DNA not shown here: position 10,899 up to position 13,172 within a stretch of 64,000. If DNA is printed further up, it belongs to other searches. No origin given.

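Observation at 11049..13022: CoxG-like SRPBCC domain tethered to the membrane through ~480 aa of acidic disordered sequence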

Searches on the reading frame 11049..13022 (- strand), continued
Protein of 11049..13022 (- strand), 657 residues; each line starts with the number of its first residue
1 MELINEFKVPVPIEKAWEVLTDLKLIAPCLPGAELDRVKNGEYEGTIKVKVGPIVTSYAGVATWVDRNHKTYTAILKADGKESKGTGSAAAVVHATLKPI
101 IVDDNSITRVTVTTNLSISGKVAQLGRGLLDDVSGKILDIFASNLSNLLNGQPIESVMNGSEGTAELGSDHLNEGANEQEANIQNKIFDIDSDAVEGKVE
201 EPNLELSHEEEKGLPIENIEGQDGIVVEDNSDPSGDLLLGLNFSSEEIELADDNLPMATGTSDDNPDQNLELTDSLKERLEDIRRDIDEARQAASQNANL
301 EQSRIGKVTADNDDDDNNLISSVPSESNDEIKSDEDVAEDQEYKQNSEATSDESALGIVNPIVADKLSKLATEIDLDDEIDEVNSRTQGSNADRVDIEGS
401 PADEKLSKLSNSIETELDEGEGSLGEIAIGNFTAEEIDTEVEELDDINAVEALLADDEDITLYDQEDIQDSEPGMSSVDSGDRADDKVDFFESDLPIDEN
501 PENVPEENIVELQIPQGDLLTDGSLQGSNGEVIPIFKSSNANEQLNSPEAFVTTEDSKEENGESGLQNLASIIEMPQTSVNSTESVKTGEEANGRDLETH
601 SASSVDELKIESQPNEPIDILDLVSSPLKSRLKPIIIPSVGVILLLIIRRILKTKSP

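Call 59: predict_structure(alignment_id=A3)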
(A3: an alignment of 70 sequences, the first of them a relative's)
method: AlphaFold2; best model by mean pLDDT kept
length: 657 residues; sequences in the alignment: 70
mean_pLDDT: 60.6   pTM: 0.45
mean pLDDT of the five models: 60.6, 60.3, 59.9, 57.3, 57.2
residues with pLDDT >= 90: 147; 70-90: 79; 50-70: 83; < 50: 348
segments of 3 or more residues with pLDDT < 50: 160-200, 203-206, 211-213, 215-218, 220-264, 266-269, 309-311, 313-315, 317-325, 338-362, 385-394, 398-434, 438-440, 445-470, 475-487, 489-499, 505-509, 516-551, 553-555, 557-559, 561-572, 574-592, 598-601
pLDDT, mean of each block of 10 residues (from residue 1): 94 96 94 94 94 91 98 98 93 98 95 95 87 90 91 69 38 42 43 45 48 46 42 36 37 42 45 84 92 85 53 46 46 49 40 37 56 55 48 44 44 42 43 43 44 44 44 46 45 45 47 46 39 31 43 48 42 43 41 48 67 85 75 72 89 74
secondary structure, 60 per line:
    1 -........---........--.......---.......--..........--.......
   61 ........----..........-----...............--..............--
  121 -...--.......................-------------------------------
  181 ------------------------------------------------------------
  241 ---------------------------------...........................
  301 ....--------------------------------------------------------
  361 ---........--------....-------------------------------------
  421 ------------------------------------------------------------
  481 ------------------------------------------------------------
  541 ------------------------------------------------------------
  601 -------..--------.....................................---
elements in order (helices of 4 or more, strands of 3 or more residues): E2-9 H13-20 H23-29 E33-39 E42-51 E54-68 E73-82 E88-102 E105-118 H127-149 H274-304 H364-371 H380-383 H620-654

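Call 62: fold_search(model_id=the predicted structure, library=pdb)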
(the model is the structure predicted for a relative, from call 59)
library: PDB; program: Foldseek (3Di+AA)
matches with E <= 10: 1595; with E <= 0.001: 274
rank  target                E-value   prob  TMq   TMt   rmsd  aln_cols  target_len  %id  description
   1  8uds                  9.2e-17  1.00  0.22  0.96   1.1       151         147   44  The Crystal Structure of CoxG from M. smegmatis, minus lipid anchoring C-terminus. (released 2024-10-02)
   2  2pcs                  2.7e-09  1.00  0.21  0.84   2.4       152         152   20  Crystal structure of conserved protein from Geobacillus kaustophilus (released 2007-04-10)
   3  2ns9_B                1.6e-08  1.00  0.19  0.75   2.7       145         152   19  Crystal structure of protein APE2225 from Aeropyrum pernix K1, Pfam COXG (released 2006-11-14)
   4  3p9v_A                5.7e-08  1.00  0.18  0.62   5.3       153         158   16  High Resolution Crystal Structure of protein Maqu_3174 from Marinobacter aquaeolei, Northeast Structural Genomics Cons (released 2010-10-27)
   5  2ns9_A                6.8e-08  1.00  0.17  0.66   5.1       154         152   19  Crystal structure of protein APE2225 from Aeropyrum pernix K1, Pfam COXG (released 2006-11-14)
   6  2d4r_A                2.0e-07  1.00  0.16  0.52   5.9       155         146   15  Crystal structure of TTHA0849 from Thermus thermophilus HB8 (released 2005-12-13)
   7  2d4r_C                2.4e-07  1.00  0.16  0.51   5.9       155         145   15  Crystal structure of TTHA0849 from Thermus thermophilus HB8 (released 2005-12-13)
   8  3p9v_B                2.5e-07  1.00  0.18  0.64   5.1       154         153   17  High Resolution Crystal Structure of protein Maqu_3174 from Marinobacter aquaeolei, Northeast Structural Genomics Cons (released 2010-10-27)
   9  7wa9                  2.8e-07  1.00  0.17  0.64   4.1       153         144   19  Crystal structure of MSMEG_5634 from Mycobacterium smegmatis (released 2022-10-19)
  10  5gwp_D                1.8e-06  1.00  0.18  0.65   4.5       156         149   12  Crystal structure of RCAR3:PP2C wild-type with (+)-ABA (released 2017-09-13)
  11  3otl_B                2.4e-06  1.00  0.17  0.58   5.0       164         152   13  Three-dimensional Structure of the putative uncharacterized protein from Rhizobium leguminosarum at the resolution 1.9 (released 2010-09-22)
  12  3tfz_B                2.4e-06  1.00  0.16  0.51   7.0       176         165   13  Crystal structure of Zhui aromatase/cyclase from Streptomcyes sp. R1128 (released 2011-09-14)
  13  4xrt_A                3.2e-06  1.00  0.16  0.31   5.2       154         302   14  Crystal structure of the di-domain ARO/CYC StfQ from the steffimycin biosynthetic pathway (released 2015-12-02)
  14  5zcg_D                3.4e-06  1.00  0.18  0.58   4.8       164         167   10  Crystal structure of OsPP2C50 S265L/I267V:OsPYL/RCAR3 with (+)-ABA (released 2019-03-06)
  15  3put_A                4.8e-06  1.00  0.17  0.62   4.6       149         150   15  Crystal Structure of the CERT START domain (mutant V151E) from Rhizobium etli at the resolution 1.8A, Northeast Struct (released 2010-12-22)
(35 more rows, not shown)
